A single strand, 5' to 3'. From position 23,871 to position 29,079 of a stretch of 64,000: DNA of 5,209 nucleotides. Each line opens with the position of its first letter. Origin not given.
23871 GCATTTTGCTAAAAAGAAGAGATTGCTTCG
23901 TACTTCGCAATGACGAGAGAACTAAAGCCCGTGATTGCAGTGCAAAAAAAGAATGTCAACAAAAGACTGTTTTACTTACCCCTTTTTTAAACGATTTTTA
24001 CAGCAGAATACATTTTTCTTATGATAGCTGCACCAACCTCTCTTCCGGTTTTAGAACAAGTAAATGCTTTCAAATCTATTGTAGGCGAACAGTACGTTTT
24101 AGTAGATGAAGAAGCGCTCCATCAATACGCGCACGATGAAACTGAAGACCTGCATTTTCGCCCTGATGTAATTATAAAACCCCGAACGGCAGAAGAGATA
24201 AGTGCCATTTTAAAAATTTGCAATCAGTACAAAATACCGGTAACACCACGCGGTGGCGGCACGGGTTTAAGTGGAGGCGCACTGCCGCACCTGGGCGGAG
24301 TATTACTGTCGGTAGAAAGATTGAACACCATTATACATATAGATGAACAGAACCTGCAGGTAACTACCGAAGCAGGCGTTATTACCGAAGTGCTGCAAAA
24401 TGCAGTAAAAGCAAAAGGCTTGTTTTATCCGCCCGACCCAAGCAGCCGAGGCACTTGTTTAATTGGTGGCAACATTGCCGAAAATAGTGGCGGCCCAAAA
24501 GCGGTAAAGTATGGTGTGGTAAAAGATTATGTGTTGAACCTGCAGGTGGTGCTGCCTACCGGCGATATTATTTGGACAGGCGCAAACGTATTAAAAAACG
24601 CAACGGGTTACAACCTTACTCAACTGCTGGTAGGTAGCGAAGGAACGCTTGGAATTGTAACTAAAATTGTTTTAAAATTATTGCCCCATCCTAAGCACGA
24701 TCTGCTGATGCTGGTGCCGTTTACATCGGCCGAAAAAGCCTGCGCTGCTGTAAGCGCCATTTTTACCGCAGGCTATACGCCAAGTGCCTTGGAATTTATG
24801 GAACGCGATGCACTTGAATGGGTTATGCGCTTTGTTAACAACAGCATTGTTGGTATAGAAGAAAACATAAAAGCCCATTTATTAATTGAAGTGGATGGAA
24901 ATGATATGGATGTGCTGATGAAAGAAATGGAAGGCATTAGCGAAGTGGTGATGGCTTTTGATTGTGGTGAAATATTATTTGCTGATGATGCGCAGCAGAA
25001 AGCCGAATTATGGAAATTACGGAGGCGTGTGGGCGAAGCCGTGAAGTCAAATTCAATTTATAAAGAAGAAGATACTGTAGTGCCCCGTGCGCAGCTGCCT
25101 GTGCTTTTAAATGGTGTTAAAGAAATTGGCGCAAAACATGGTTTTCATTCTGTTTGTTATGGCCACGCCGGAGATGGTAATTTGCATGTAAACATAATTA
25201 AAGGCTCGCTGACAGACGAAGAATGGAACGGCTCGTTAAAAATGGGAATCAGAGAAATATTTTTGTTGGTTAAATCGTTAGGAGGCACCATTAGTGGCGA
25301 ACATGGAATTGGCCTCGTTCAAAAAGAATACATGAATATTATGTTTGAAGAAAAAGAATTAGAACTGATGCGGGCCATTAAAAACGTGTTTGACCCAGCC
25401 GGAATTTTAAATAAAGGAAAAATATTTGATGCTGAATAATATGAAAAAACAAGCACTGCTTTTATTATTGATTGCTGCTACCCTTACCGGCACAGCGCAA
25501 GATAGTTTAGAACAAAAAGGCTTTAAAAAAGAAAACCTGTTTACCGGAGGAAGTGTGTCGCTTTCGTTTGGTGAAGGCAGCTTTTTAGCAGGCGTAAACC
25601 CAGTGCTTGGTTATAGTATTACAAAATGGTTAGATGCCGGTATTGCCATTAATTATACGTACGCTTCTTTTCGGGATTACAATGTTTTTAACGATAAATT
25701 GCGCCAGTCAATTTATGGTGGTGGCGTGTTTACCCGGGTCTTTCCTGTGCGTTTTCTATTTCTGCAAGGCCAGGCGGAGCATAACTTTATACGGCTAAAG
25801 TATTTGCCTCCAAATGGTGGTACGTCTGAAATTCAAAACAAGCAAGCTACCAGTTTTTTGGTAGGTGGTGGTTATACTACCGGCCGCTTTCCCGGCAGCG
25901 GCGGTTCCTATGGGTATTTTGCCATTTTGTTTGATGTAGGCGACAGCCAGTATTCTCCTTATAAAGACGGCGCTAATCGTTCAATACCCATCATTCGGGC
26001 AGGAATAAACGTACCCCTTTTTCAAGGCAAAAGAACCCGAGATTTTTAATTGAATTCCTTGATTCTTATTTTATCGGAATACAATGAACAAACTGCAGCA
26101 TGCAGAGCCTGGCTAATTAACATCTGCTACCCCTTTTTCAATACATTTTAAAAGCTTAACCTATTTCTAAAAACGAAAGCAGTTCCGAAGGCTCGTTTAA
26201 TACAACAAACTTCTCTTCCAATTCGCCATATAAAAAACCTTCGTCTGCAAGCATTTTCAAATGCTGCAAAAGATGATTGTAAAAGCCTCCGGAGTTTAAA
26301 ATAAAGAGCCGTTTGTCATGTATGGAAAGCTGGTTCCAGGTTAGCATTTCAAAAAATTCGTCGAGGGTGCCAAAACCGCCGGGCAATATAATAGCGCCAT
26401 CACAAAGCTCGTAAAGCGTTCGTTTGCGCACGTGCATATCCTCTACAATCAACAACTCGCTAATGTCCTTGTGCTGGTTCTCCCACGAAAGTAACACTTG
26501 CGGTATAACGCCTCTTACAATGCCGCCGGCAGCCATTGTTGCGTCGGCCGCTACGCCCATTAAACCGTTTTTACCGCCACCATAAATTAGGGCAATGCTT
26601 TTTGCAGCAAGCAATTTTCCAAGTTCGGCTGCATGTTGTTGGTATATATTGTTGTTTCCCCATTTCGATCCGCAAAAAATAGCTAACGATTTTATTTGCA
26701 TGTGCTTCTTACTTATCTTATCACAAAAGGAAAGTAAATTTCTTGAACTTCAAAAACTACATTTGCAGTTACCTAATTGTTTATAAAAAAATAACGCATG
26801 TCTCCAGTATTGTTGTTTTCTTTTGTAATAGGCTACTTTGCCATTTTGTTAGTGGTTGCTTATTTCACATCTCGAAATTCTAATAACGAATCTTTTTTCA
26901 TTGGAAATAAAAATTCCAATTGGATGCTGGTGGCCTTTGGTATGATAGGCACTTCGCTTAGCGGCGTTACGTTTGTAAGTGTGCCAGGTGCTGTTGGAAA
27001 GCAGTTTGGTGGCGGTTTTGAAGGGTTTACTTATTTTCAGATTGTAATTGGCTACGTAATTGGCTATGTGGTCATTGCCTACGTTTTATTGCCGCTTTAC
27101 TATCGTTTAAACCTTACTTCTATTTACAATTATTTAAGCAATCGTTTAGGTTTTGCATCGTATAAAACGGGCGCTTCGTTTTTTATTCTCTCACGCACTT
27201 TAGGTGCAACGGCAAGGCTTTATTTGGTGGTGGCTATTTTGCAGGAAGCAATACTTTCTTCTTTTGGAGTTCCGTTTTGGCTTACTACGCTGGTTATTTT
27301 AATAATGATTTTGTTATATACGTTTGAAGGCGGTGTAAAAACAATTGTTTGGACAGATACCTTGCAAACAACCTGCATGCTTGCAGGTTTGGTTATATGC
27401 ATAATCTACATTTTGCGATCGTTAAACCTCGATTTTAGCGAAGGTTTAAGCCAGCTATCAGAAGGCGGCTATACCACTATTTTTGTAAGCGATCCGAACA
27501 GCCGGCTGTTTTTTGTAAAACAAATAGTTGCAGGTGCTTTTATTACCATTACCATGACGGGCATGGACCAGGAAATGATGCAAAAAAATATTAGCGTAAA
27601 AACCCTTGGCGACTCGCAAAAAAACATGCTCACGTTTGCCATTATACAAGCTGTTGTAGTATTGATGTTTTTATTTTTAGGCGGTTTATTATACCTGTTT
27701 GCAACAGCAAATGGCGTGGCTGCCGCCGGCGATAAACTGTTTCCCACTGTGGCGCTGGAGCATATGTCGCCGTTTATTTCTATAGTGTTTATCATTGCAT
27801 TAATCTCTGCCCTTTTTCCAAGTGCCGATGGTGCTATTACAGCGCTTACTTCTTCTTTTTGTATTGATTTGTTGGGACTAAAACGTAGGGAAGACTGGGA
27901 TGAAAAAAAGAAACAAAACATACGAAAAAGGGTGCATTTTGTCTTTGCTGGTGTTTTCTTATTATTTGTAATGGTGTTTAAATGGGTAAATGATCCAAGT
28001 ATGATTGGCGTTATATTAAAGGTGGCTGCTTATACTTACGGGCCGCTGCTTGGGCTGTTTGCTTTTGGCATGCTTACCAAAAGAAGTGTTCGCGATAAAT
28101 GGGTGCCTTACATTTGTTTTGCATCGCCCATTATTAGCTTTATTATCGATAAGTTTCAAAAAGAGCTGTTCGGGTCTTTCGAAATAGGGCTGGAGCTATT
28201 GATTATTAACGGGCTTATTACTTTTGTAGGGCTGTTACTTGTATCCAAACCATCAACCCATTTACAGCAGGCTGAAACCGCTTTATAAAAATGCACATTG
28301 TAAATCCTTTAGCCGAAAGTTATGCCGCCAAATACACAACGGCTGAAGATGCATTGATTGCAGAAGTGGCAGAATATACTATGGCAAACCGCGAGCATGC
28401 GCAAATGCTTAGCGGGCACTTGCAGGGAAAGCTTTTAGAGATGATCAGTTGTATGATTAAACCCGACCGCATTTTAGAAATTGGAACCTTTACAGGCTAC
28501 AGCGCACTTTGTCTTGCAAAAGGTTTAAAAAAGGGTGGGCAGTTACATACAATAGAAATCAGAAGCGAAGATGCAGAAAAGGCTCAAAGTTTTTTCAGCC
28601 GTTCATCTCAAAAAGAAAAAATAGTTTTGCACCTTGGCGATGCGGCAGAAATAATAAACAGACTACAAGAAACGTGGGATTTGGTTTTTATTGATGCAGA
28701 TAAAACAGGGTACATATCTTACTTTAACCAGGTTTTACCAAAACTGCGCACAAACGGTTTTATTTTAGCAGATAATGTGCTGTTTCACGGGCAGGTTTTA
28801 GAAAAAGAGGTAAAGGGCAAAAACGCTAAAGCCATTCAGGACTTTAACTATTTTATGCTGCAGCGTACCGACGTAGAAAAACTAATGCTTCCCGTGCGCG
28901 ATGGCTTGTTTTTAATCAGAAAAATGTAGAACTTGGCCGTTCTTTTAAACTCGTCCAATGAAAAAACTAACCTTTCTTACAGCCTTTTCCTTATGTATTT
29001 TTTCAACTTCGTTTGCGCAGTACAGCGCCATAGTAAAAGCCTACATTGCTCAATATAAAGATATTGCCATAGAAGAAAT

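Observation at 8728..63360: Abundant dispersed motif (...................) resembling an uptake sequence or chromosome-wide binding site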

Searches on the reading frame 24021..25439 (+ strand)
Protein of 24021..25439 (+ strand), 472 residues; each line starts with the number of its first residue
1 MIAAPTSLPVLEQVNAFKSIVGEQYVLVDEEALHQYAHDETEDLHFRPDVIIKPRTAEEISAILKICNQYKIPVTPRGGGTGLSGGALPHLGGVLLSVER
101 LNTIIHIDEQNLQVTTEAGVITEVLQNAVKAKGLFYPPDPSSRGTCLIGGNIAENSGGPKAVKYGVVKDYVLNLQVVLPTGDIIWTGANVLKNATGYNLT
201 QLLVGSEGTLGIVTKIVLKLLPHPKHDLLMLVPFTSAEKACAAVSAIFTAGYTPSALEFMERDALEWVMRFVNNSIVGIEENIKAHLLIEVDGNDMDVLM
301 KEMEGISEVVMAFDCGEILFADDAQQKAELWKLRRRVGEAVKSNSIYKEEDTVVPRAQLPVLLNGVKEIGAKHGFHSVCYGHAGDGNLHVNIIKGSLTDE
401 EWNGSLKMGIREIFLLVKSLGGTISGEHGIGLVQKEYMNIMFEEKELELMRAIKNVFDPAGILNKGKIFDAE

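Call 9: search_protein_families(library=pfam, proteins=[window:24021-25439:+])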
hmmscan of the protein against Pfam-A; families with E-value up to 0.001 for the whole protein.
window:24021-25439:+ (472 aa): 2 families
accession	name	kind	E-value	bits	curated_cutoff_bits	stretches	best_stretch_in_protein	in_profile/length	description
PF02913.24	FAD-oxidase_C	-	8e-62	209.6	21.2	1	224-468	2-248/248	FAD linked oxidases, C-terminal domain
PF01565.28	FAD_binding_4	-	1.6e-43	148.1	26.4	1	48-187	1-139/139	FAD binding domain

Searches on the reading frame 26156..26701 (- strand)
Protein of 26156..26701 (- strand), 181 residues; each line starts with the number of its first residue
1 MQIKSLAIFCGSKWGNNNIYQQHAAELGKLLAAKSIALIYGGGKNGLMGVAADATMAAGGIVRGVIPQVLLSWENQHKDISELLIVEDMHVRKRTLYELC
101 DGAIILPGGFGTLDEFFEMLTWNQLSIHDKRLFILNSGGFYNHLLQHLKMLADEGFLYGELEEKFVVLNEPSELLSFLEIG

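Call 9: search_protein_families(library=pfam, proteins=[window:26156-26701:-])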
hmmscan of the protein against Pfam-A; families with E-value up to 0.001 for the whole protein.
window:26156-26701:- (181 aa): 2 families
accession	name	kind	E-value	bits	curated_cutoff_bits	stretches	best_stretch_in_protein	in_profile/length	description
PF03641.19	Lysine_decarbox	-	3.2e-36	124.9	27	1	48-175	1-128/131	Possible lysine decarboxylase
PF18306.6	LDcluster4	-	7.4e-15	55.3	26.3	1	18-118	15-112/151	SLOG cluster4 family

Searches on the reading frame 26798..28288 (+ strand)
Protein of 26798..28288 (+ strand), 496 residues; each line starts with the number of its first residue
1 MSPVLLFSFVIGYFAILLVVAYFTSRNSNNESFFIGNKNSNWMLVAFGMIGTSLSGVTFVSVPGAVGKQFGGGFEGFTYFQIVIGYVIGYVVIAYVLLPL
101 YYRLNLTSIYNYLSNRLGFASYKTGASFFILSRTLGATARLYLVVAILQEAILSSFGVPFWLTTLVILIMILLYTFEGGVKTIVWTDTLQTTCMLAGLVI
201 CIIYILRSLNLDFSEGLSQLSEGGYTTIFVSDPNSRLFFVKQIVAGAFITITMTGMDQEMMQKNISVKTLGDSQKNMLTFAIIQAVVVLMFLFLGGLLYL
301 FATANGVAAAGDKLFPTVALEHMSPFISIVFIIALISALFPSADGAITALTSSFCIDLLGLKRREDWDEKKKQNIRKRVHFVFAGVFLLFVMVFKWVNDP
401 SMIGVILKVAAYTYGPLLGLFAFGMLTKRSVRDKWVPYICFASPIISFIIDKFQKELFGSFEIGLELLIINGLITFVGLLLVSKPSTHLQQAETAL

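Call 8: search_protein_families(library=pfam, proteins=[window:26798-28288:+])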
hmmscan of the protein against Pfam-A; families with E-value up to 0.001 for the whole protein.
window:26798-28288:+ (496 aa): 1 family
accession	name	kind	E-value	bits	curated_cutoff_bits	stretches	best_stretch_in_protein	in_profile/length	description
PF00474.23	SSF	-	1.1e-22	80.9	22.8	1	33-430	1-394/406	Sodium:solute symporter family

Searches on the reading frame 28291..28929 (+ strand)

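Call 8: search_protein_families(library=pfam, proteins=[window:28291-28929:+])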
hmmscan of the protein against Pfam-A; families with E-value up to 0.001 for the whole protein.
window:28291-28929:+ (212 aa): 3 families
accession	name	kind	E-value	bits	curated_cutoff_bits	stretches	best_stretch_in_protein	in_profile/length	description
PF01596.23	Methyltransf_3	-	8.6e-44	149.7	22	1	18-212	6-204/204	O-methyltransferase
PF13578.12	Methyltransf_24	-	2.4e-15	57.7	26.3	1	62-163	1-105/105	Methyltransferase domain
PF01135.25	PCMT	-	1.7e-06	28.4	20.3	1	41-118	58-133/210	Protein-L-isoaspartate(D-aspartate) O-methyltransferase (PCMT)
